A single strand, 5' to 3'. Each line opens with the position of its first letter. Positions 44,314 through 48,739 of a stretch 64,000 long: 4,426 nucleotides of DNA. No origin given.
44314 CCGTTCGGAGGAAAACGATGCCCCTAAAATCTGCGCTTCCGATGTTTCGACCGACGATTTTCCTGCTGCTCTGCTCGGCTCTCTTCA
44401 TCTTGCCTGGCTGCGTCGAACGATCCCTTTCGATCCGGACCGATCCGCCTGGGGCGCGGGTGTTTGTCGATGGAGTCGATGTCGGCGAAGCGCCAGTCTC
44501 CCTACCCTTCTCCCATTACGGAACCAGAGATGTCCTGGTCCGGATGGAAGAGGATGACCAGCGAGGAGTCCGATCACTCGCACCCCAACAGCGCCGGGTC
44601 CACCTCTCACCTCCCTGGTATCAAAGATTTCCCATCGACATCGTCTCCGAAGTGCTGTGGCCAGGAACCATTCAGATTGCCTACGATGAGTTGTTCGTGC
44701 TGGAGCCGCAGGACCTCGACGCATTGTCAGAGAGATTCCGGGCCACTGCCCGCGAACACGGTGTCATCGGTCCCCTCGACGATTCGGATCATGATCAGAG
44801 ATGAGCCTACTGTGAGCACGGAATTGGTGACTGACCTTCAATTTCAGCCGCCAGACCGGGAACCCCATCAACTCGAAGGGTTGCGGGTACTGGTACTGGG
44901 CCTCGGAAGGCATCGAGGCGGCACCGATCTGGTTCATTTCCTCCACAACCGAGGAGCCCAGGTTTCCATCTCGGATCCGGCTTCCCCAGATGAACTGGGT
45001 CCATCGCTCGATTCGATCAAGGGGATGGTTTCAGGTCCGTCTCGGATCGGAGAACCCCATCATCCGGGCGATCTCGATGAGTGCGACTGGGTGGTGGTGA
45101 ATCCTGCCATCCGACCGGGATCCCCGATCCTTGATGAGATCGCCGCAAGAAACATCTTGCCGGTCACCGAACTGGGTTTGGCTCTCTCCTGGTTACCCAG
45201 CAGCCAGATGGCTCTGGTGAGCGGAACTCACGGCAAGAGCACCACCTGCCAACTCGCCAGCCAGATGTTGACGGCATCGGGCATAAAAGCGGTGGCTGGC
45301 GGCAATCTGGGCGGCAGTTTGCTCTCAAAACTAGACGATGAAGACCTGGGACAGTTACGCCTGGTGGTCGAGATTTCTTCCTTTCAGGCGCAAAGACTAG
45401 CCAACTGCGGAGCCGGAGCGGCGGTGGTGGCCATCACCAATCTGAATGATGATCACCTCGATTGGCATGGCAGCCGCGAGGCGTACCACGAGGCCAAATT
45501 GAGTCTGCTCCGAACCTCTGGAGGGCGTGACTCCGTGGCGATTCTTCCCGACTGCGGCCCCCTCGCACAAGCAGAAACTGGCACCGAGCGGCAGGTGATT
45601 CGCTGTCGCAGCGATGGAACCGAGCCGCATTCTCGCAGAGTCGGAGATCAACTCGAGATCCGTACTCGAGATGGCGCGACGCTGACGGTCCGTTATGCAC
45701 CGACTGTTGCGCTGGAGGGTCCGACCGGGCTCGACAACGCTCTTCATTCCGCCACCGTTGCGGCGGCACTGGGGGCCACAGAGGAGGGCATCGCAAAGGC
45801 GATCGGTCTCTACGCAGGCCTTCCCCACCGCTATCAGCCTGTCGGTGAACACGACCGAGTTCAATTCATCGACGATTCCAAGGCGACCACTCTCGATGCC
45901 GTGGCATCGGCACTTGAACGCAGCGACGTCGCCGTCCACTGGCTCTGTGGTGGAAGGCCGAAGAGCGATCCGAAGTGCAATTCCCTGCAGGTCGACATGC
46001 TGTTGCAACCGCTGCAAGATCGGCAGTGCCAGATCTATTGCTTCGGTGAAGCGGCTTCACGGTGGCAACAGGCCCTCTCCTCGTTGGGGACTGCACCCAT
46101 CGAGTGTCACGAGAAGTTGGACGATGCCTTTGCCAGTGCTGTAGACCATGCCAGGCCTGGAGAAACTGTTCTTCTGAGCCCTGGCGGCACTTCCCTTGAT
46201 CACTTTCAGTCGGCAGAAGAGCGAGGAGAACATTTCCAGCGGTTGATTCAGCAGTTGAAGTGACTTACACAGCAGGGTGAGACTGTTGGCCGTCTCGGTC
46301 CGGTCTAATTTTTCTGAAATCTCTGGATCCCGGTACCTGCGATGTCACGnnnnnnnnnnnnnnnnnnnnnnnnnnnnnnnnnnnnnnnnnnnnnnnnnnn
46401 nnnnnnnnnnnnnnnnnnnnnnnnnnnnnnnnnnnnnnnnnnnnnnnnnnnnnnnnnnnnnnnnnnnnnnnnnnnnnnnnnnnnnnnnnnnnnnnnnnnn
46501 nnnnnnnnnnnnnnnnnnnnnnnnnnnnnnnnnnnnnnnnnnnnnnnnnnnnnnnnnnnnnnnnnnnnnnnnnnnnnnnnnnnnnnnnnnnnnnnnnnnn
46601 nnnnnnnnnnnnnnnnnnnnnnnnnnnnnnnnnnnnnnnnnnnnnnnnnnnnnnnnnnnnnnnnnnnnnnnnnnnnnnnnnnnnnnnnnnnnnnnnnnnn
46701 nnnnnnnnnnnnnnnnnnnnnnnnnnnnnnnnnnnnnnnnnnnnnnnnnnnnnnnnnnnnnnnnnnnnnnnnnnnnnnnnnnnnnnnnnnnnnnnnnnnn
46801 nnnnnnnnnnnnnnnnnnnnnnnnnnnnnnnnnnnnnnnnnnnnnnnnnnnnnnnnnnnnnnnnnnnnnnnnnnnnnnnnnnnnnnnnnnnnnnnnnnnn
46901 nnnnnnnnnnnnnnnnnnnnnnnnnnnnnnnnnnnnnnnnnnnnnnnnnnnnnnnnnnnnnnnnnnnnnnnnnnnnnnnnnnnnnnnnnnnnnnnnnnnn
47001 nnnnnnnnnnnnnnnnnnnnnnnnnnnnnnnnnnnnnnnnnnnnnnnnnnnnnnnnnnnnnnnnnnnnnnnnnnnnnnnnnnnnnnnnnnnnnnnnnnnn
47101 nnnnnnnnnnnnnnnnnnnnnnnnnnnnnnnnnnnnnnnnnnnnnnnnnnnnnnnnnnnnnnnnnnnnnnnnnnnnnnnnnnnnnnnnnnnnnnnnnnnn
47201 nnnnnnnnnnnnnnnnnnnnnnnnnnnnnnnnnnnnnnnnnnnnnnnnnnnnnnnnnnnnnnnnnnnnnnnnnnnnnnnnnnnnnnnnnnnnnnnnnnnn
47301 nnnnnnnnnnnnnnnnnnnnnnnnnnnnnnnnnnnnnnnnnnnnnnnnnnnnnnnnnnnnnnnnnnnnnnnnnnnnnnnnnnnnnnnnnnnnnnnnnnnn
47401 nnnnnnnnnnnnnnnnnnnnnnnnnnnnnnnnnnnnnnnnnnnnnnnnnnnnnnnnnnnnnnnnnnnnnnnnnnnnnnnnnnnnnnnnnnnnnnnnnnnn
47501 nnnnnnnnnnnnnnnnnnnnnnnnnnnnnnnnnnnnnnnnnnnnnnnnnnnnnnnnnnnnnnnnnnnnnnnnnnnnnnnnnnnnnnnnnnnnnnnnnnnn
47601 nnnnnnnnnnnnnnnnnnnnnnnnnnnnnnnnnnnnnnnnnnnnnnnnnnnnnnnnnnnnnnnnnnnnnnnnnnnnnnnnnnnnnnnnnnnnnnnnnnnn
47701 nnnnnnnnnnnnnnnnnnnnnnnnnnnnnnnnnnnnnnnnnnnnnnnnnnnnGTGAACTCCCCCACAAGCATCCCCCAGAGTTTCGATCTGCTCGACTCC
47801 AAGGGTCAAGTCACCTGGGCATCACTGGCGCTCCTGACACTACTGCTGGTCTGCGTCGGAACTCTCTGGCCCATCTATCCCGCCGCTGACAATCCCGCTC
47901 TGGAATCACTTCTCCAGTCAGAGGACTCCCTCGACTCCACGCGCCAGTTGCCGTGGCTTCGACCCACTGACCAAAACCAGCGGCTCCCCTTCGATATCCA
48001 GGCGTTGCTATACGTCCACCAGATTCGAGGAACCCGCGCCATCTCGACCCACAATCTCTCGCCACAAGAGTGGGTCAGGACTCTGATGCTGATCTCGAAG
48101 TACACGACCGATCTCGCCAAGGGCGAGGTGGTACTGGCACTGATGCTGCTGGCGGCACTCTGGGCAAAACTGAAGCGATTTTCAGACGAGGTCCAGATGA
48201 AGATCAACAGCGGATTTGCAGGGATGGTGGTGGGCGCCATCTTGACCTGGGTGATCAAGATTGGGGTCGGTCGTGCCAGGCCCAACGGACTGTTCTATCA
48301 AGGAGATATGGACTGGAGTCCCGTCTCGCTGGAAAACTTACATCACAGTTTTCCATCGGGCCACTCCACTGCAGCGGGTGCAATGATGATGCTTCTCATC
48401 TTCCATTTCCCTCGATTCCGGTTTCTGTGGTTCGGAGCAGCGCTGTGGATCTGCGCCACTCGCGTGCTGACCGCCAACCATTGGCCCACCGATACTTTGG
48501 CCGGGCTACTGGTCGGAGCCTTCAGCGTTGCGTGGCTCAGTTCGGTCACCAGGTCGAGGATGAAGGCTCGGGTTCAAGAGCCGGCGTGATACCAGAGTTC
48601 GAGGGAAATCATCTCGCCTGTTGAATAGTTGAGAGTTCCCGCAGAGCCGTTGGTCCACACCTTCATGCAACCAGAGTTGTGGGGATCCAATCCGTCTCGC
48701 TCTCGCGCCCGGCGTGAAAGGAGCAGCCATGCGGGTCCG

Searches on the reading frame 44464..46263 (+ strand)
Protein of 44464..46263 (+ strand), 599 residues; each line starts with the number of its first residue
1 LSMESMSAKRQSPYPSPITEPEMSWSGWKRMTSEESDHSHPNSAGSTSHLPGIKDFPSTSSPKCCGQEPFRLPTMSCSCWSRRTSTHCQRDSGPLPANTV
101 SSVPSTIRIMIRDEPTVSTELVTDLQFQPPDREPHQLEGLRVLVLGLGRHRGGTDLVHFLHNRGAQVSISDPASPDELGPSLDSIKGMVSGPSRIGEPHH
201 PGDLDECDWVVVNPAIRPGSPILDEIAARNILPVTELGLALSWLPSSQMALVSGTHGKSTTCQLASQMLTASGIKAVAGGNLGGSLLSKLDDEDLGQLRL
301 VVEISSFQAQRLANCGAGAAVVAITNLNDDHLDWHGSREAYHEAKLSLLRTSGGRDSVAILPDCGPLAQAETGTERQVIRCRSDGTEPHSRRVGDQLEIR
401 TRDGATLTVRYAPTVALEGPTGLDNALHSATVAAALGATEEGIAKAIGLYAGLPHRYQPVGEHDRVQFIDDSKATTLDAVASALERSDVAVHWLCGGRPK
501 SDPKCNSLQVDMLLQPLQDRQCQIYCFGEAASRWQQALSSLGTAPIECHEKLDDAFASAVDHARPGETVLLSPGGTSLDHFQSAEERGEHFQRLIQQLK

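Call 45: search_protein_families(library=pfam, proteins=[window:44464-46263:+], max_evalue=0.0001)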
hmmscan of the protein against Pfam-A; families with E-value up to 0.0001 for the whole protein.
window:44464-46263:+ (599 aa): 2 families
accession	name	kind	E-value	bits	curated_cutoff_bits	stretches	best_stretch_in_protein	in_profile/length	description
PF08245.18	Mur_ligase_M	-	1.8e-15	57.9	24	1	252-391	1-152/200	Mur ligase middle domain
PF02875.26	Mur_ligase_C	-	1e-06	30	28.4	1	455-573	1-125/127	Mur ligase, glutamate ligase domain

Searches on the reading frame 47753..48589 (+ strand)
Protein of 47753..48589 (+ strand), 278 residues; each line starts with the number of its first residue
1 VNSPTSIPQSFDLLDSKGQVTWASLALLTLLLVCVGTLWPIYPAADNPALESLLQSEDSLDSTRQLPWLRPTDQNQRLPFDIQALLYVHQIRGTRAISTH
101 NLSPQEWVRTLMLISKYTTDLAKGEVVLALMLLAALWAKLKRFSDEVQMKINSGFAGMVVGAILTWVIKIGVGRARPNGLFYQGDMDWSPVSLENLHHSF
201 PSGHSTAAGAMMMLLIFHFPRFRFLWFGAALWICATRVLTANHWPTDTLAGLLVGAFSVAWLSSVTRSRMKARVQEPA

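Call 45: search_protein_families(library=pfam, proteins=[window:47753-48589:+], max_evalue=0.0001)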
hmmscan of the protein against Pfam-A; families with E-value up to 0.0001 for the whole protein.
window:47753-48589:+ (278 aa): 2 families
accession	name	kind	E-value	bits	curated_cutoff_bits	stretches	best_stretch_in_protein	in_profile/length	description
PF01569.27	PAP2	-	8.8e-21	74.5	27.2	1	156-267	7-126/130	PAP2 superfamily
PF14378.12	PAP2_3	-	1.5e-06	28.6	27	1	191-260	118-189/190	PAP2 superfamily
